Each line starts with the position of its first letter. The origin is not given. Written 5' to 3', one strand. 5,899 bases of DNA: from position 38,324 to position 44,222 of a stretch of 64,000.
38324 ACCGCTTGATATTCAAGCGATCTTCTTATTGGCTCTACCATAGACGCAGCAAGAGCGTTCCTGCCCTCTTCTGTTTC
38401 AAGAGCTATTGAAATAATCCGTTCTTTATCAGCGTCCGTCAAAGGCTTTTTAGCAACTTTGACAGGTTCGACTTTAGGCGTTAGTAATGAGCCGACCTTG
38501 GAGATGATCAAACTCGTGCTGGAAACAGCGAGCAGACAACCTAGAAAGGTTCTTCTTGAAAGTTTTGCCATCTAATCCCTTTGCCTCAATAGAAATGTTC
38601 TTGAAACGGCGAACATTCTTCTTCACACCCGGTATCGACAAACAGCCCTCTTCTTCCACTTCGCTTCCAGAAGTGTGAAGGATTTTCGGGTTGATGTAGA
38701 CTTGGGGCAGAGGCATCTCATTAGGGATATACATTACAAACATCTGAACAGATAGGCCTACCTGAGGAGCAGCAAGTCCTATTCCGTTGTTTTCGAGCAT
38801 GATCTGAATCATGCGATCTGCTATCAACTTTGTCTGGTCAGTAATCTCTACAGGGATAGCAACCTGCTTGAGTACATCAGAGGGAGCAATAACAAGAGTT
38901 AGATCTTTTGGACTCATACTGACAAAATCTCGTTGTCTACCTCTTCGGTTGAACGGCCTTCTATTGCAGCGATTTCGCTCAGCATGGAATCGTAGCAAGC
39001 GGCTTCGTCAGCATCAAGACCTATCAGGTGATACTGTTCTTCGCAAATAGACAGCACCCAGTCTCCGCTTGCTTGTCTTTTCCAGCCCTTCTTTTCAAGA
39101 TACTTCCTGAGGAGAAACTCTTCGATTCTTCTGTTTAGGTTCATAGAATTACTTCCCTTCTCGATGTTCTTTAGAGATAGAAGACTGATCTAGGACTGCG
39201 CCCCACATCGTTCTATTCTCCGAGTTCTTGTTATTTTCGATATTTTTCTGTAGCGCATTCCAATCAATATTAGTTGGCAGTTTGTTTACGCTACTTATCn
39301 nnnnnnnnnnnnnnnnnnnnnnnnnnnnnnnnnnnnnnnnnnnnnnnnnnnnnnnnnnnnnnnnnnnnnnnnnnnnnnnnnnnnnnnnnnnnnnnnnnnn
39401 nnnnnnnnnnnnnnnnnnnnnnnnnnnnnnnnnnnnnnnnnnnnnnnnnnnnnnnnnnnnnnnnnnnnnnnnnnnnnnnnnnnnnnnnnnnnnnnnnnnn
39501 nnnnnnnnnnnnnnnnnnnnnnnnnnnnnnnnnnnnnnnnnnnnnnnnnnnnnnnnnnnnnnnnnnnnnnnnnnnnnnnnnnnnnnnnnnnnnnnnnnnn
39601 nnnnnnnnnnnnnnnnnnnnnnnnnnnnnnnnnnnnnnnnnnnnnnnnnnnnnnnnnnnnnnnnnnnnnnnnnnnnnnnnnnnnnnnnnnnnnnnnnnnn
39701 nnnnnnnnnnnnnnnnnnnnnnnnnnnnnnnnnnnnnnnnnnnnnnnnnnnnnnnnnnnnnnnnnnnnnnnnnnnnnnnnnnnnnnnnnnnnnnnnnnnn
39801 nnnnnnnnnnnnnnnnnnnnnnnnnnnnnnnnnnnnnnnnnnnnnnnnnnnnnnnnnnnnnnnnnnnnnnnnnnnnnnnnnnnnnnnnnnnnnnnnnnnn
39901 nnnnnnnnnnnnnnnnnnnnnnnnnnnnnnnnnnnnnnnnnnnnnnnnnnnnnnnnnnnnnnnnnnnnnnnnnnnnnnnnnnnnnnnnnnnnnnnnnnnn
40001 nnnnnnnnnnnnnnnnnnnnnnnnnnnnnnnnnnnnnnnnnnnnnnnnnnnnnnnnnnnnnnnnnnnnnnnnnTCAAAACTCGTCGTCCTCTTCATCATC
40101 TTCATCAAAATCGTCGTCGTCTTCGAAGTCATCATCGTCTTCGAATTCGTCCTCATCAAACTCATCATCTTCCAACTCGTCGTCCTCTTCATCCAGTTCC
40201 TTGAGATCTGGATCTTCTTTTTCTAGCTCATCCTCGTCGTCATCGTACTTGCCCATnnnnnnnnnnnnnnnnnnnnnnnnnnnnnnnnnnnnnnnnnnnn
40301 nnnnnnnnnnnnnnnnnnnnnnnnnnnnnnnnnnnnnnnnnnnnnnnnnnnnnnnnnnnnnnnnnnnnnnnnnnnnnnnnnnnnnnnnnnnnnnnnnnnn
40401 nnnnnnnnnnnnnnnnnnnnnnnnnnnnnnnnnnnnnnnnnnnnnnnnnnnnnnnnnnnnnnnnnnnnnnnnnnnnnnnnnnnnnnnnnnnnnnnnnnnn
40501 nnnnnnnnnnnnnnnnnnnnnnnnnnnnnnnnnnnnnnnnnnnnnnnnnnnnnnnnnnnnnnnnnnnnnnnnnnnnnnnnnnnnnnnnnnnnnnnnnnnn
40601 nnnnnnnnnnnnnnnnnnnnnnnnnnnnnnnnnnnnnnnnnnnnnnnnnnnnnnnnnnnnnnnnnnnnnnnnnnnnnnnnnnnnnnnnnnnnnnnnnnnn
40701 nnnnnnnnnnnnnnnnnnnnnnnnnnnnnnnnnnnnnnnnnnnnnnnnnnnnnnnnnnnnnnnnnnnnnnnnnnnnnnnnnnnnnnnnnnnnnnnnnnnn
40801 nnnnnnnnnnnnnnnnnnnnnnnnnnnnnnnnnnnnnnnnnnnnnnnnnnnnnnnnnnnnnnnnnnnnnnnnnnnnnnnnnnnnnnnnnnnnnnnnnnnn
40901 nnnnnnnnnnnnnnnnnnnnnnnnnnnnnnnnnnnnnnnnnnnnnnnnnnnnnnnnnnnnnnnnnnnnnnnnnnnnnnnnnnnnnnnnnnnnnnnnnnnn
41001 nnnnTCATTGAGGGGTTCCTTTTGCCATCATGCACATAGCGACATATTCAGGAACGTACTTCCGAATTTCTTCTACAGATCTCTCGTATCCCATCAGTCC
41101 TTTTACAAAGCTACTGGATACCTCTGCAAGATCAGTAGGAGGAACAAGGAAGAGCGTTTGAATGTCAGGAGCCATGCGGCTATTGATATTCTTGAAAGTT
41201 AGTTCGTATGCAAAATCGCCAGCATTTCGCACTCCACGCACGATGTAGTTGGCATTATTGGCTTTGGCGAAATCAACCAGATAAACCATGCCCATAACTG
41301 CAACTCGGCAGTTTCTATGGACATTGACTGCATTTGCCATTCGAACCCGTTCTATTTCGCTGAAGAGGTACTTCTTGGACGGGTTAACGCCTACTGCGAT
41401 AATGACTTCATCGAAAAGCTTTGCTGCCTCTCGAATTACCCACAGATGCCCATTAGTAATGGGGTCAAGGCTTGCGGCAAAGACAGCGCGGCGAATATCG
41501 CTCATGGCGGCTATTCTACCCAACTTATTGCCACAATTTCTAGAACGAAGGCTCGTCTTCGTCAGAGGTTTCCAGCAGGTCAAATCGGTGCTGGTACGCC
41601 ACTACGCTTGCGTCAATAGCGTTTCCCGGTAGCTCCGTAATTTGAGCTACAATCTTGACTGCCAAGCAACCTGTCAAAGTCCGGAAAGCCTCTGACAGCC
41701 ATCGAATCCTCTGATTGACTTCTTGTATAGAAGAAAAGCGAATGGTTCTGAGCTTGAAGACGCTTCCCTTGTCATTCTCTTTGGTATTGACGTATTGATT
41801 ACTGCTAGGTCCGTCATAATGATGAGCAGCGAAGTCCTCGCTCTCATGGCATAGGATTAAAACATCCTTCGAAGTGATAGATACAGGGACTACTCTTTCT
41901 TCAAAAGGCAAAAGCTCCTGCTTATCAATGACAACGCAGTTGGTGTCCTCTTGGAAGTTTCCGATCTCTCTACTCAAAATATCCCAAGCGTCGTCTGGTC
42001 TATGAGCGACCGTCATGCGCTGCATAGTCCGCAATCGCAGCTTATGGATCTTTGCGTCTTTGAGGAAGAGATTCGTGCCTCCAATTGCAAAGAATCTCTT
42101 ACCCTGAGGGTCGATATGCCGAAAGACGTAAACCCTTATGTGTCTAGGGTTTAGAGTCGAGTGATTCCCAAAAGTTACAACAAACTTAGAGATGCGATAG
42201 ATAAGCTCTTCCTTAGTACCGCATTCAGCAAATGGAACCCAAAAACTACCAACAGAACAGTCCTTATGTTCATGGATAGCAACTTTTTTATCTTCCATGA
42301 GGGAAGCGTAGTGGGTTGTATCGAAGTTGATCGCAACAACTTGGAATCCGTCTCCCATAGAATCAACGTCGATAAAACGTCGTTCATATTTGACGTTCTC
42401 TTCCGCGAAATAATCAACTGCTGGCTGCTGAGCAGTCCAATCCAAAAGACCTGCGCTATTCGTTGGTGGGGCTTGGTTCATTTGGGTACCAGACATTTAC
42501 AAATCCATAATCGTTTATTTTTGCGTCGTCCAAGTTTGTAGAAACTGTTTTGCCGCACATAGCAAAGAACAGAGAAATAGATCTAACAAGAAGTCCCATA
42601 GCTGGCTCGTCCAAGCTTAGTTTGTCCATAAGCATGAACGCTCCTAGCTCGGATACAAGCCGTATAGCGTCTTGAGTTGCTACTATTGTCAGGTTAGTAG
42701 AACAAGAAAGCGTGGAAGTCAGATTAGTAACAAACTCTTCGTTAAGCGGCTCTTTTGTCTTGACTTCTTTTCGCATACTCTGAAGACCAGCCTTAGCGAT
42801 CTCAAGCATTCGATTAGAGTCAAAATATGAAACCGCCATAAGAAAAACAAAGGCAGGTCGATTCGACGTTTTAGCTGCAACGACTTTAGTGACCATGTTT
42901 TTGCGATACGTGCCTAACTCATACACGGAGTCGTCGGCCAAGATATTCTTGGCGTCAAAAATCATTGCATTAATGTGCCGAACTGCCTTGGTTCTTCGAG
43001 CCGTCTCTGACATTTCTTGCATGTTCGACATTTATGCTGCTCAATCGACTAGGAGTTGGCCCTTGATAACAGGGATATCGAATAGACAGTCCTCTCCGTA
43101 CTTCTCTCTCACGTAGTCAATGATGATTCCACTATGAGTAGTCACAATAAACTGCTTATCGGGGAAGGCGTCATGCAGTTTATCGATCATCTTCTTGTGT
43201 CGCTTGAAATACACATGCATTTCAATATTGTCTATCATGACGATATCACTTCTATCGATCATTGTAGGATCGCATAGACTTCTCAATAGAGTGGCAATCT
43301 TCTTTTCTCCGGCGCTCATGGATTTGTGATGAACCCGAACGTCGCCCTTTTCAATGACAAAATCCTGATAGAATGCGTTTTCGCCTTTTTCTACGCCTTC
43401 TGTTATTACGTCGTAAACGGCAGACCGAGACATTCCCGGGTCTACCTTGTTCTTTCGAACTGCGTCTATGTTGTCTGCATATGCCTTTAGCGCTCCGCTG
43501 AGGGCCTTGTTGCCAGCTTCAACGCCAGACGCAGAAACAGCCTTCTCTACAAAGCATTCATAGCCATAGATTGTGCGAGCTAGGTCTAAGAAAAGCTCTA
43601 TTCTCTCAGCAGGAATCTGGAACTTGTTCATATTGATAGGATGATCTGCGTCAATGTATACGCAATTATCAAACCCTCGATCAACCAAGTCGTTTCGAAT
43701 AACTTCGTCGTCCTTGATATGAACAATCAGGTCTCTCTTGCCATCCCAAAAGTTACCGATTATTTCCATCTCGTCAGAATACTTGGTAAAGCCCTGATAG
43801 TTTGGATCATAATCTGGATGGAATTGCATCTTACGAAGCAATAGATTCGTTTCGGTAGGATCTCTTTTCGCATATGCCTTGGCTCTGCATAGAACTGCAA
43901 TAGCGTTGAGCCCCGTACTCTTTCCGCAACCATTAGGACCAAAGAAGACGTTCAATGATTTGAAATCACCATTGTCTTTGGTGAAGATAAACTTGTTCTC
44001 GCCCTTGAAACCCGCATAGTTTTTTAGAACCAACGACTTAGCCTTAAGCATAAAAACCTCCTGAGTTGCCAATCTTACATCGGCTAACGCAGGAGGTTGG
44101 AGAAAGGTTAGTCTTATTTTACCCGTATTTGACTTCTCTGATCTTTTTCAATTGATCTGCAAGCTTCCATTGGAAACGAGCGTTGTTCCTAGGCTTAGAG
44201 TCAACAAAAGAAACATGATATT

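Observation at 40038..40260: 60-aa hyper-acidic protein with dedicated terminator: DNA-mimic/anti-restriction candidate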

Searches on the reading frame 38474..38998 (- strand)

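Call 9: search_protein_families(library=pfam, proteins=[window:38474-38998:-], max_evalue=0.01)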
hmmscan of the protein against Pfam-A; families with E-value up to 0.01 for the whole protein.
window:38474-38998:- (174 aa): 1 family
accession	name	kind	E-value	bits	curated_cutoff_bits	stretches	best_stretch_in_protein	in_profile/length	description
PF01327.26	Pep_deformylase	-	8e-41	139.7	22.8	1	35-173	4-148/156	Polypeptide deformylase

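Call 10: search_protein_families(library=phrogs, proteins=[window:38474-38998:-], max_evalue=0.01)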
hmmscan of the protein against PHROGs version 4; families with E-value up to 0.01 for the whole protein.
window:38474-38998:- (174 aa): 1 family
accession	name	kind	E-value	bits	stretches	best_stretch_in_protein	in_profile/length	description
phrog_2890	-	other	3.5e-34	118.4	1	33-173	3-145/150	peptide deformylase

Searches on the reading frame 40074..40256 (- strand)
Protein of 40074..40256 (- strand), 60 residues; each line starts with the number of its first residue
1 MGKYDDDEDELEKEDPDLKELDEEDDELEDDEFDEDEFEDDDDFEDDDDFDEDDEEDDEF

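Call 9: search_protein_families(library=pfam, proteins=[window:40074-40256:-], max_evalue=0.01)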
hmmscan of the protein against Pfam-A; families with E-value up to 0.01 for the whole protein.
window:40074-40256:- (60 aa): 0 families

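Call 10: search_protein_families(library=phrogs, proteins=[window:40074-40256:-], max_evalue=0.01)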
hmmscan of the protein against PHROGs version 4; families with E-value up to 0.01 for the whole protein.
window:40074-40256:- (60 aa): 0 families

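Call 12: find_encoding_contigs(protein=window:40074-40256:-, flank=10000, max_places=10)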
Protein window:40074-40256:- (60 aa): 1 contig read that carries it; 1 place shown.
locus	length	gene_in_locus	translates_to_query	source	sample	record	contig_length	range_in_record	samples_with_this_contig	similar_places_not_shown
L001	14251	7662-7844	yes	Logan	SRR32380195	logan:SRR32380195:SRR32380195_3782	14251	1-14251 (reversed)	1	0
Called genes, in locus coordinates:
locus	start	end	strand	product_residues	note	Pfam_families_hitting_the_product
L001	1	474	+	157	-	?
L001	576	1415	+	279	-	-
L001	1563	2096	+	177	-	-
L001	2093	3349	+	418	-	PF01145:Band_7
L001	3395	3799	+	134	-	-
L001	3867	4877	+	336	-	PF02463:SMC_N, PF13476:AAA_23 (weak), PF13304:AAA_21 (faint), PF13175:AAA_15 (weak)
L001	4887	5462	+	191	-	-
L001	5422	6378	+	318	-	-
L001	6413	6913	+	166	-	PF01467:CTP_transf_like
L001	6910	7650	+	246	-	-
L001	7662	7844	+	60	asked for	-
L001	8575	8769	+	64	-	-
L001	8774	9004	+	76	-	-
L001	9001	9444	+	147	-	PF01327:Pep_deformylase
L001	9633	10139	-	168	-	-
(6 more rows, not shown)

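Call 13: find_homologous_proteins(query=window:40077-40256:-, max_evalue=0.01)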
Query seq(60 aa): 3178 candidates shared short words with the query, none scored E <= 0.01.

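Call 48: predict_structure(protein=window:40077-40256:-)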
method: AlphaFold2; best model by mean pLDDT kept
length: 60 residues; sequences in the alignment: 1
mean_pLDDT: 59.4   pTM: 0.19
mean pLDDT of the five models: 59.4, 58.4, 57.3, 51.5, 50.0
residues with pLDDT >= 90: 0; 70-90: 1; 50-70: 55; < 50: 4
segments of 3 or more residues with pLDDT < 50: 1-3
pLDDT, mean of each block of 10 residues (from residue 1): 51 57 59 65 63 61
secondary structure, 60 per line:
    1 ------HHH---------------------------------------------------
elements in order:

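Call 70: find_homologous_proteins(query=A8, max_evalue=0.1)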
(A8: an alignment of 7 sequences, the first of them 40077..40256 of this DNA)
Query A8 (7 sequences): 8000 candidates shared short words with the query, none scored E <= 0.1.

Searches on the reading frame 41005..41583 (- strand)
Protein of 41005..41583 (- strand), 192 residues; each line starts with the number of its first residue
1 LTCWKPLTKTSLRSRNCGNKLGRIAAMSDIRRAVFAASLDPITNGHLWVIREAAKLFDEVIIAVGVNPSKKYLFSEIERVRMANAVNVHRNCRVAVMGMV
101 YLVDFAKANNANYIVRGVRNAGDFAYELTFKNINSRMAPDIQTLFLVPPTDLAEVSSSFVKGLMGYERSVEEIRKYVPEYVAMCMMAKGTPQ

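Call 9: search_protein_families(library=pfam, proteins=[window:41005-41583:-], max_evalue=0.01)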
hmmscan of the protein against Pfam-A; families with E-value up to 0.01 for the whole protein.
window:41005-41583:- (192 aa): 2 families
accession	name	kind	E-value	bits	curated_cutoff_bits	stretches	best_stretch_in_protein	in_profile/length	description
PF01467.32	CTP_transf_like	-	1.6e-15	57.9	21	1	38-160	5-130/133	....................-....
PF08218.17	Citrate_ly_lig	-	0.0096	16.1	20.9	0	40-121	9-86/182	Citrate lyase ligase C-terminal domain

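Call 10: search_protein_families(library=phrogs, proteins=[window:41005-41583:-], max_evalue=0.01)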
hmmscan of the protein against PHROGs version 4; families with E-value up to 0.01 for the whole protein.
window:41005-41583:- (192 aa): 1 family
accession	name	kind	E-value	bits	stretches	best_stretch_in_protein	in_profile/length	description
phrog_29208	-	unknown function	6e-25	88.9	1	31-183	4-153/163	-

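Call 47: search_protein_families(library=ncbifam, proteins=[window:41005-41505:-], max_evalue=0.01)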
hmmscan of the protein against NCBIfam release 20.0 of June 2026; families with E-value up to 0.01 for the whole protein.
window:41005-41505:- (166 aa): 9 families
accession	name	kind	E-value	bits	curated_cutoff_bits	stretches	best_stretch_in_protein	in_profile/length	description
TIGR01510.1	coaD_prev_kdtB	equivalog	3.8e-46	156.9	103.3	1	6-160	1-152/155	pantetheine-phosphate adenylyltransferase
TIGR00125.1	cyt_tran_rel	domain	2.1e-13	50.2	27.7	1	6-61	1-60/65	adenylyltransferase/cytidyltransferase family protein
NF000842.0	PRK00071.2-1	equivalog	2.5e-05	24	167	1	7-58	5-56/191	nicotinate-nucleotide adenylyltransferase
NF002243.0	PRK01153.1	subfamily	2.7e-05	23.8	127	1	6-66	2-65/175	nicotinamide-nucleotide adenylyltransferase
TIGR00482.1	TIGR00482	equivalog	0.00027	21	112.45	1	8-60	1-58/194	nicotinate (nicotinamide) nucleotide adenylyltransferase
NF003786.0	PRK05379.1-2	equivalog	0.00038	19.7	397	1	7-75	17-89/354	bifunctional nicotinamide-nucleotide adenylyltransferase/Nudix hydroxylase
TIGR01527.1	arch_NMN_Atrans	equivalog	0.00049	19.7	181.2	1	6-79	1-77/167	nicotinamide-nucleotide adenylyltransferase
NF000840.1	PRK00071.1-3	equivalog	0.0014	18.1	150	1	4-57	6-64/201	nicotinate-nucleotide adenylyltransferase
TIGR00124.1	cit_ly_ligase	equivalog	0.0049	15.9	262.1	1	14-116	149-247/335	[citrate (pro-3S)-lyase] ligase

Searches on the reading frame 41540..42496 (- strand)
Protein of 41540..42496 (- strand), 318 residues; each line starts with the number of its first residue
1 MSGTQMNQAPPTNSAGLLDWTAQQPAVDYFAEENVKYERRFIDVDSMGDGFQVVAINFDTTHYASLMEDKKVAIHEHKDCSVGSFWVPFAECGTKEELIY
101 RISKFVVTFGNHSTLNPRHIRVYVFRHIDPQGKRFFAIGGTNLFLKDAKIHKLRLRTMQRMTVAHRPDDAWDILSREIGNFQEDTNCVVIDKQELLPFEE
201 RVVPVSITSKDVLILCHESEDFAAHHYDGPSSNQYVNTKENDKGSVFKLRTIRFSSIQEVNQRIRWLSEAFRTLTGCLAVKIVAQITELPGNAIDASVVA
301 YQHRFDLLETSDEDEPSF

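Call 9: search_protein_families(library=pfam, proteins=[window:41540-42496:-], max_evalue=0.01)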
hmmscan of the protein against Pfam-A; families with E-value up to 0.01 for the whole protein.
window:41540-42496:- (318 aa): 0 families

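Call 10: search_protein_families(library=phrogs, proteins=[window:41540-42496:-], max_evalue=0.01)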
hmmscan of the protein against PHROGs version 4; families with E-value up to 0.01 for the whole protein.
window:41540-42496:- (318 aa): 0 families

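Call 47: search_protein_families(library=ncbifam, proteins=[window:41540-42496:-], max_evalue=0.01)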
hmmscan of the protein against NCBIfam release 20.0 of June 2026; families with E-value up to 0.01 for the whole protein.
window:41540-42496:- (318 aa): 0 families

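Call 84: search_solved_structures(query=A9, max_evalue=10)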
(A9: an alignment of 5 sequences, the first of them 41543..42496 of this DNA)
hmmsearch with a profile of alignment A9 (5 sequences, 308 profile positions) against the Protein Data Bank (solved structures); distinct sequences matched with E-value up to 10: 1.
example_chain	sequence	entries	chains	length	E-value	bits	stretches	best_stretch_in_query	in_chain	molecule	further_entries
4eyy_Q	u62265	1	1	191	0.41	12.7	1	129-209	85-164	IcmQ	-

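Call 88: search_protein_families(library=phrogs, alignment_id=A9, max_evalue=0.1)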
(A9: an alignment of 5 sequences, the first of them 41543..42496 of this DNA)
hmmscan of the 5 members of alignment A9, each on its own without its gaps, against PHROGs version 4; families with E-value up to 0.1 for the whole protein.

A. member 1, window:41543-42496:- (318 aa): 1 family
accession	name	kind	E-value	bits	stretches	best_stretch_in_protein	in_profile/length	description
phrog_33020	-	unknown function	0.019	16.4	0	181-228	38-84/102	-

B. families by the number of members that match (of 5 scanned): 1 family
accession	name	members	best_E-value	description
phrog_33020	-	1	0.019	-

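Call 91: predict_structure(protein=window:41543-42496:-)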
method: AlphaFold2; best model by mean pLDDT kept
length: 318 residues; sequences in the alignment: 1
mean_pLDDT: 38.1   pTM: 0.33
mean pLDDT of the five models: 38.1, 34.8, 29.5, 29.0, 27.6
residues with pLDDT >= 90: 0; 70-90: 0; 50-70: 72; < 50: 246
segments of 3 or more residues with pLDDT < 50: 1-84, 111-120, 142-159, 161-163, 180-211, 213-251, 264-318
pLDDT, mean of each block of 10 residues (from residue 1): 34 26 23 25 32 37 29 25 46 52 54 45 57 59 41 42 50 54 34 25 36 41 34 33 37 56 46 34 31 27 23 31
secondary structure, 60 per line:
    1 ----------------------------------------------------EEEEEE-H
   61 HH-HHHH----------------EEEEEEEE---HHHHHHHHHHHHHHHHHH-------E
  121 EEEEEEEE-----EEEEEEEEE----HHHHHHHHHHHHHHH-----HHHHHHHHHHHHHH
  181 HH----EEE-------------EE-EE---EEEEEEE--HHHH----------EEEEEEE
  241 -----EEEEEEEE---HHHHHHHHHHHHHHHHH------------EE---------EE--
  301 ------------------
elements in order: E53-58 H64-67 E84-91 H95-112 E120-128 E134-142 H147-161 H167-182 E187-189 E211-217 H220-223 E234-240 E246-253 H257-273

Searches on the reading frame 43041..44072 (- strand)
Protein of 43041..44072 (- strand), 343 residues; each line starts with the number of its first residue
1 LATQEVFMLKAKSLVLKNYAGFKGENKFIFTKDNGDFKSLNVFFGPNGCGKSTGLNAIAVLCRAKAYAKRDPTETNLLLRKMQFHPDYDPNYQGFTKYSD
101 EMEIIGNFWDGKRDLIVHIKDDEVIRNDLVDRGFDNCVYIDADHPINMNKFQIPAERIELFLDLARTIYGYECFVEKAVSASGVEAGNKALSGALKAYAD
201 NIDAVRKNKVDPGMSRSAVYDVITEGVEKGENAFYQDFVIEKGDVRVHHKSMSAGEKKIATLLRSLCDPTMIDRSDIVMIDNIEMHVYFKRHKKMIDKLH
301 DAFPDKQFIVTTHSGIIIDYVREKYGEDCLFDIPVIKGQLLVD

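Call 9: search_protein_families(library=pfam, proteins=[window:43041-44072:-], max_evalue=0.01)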
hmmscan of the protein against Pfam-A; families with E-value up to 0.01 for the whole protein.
window:43041-44072:- (343 aa): 6 families
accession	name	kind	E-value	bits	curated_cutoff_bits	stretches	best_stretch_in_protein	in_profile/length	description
PF13175.12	AAA_15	-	1.9e-12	47.9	32.1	2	274-318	328-374/374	AAA ATPase domain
PF13304.12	AAA_21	-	2.7e-10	41.2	27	2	107-315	122-300/304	AAA domain, putative AbiEii toxin, Type IV TA system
PF02463.25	SMC_N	-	1.1e-09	38.5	40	1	36-315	21-199/220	RecF/RecN/SMC N terminal domain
PF13476.12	AAA_23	-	2.9e-07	31.8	27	1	13-71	1-52/201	AAA domain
PF00005.33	ABC_tran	-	9.3e-05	23.5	25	0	42-63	15-36/137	ABC transporter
PF13514.12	AAA_27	-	0.0024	17.9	22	1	11-61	3-49/206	AAA domain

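Call 10: search_protein_families(library=phrogs, proteins=[window:43041-44072:-], max_evalue=0.01)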
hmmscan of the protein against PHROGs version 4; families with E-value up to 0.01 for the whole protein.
window:43041-44072:- (343 aa): 11 families
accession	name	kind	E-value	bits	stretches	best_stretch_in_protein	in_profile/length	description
phrog_8323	-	unknown function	8e-16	58.7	2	236-323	274-370/623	-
phrog_9802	-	unknown function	1e-13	52.1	1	40-323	27-333/438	-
phrog_3940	-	unknown function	1.6e-08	34.8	1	10-323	4-304/537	-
phrog_4747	-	unknown function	1.1e-06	29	1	37-69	21-55/610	-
phrog_7507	-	unknown function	2.2e-06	28.3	0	240-325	374-457/483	-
phrog_5836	-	unknown function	8.7e-06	25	0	232-319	267-351/1071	-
phrog_8066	-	unknown function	1.4e-05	25.1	0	26-62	175-211/522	-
phrog_77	-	DNA, RNA and nucleotide metabolism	0.00048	19.7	1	7-59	294-341/967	SbcC-like subunit of palindrome specific endonuclease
phrog_11225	-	unknown function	0.0043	17.7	1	14-55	3-40/229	-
phrog_37496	-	unknown function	0.0073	17.3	0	266-322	28-81/84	-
phrog_21420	-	unknown function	0.0091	15.5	0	272-328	523-580/654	-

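Call 47: search_protein_families(library=ncbifam, proteins=[window:43041-44072:-], max_evalue=0.01)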
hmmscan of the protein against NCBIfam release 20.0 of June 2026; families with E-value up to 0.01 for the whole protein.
window:43041-44072:- (343 aa): 8 families
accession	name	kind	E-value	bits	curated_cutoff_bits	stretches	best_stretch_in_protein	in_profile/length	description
NF041760.1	PtuA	equivalog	2.7e-14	53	500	1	238-323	331-425/524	retron Ec78 anti-phage system effector ATPase PtuA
TIGR00611.2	recf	equivalog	1.7e-06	27.5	172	1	38-71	21-54/339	DNA replication/repair protein RecF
TIGR00618.1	sbcc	subfamily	0.00044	18.3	478.5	1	10-59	2-48/1043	exonuclease subunit SbcC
TIGR04435.1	restrict_AAA_1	hypoth_equivalog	0.00047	19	300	0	234-319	378-471/568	restriction system-associated AAA family ATPase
NF045998.1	cleave_ABC_plasm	equivalog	0.0017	16.7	500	1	10-60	465-515/673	Mbov_0121 family peptidase domain-containing ABC transporter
NF047739.1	antiphage_MADS3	equivalog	0.0043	16.2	420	0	36-61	19-44/427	methylation-associated defense system AAA family ATPase MAD3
NF007600.2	PRK10246.1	equivalog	0.0049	14.9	750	1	10-60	2-52/1047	exonuclease subunit SbcC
NF008409.0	PRK11231.1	equivalog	0.0063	15.9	375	0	42-64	32-54/255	Fe(3+) dicitrate ABC transporter ATP-binding protein FecE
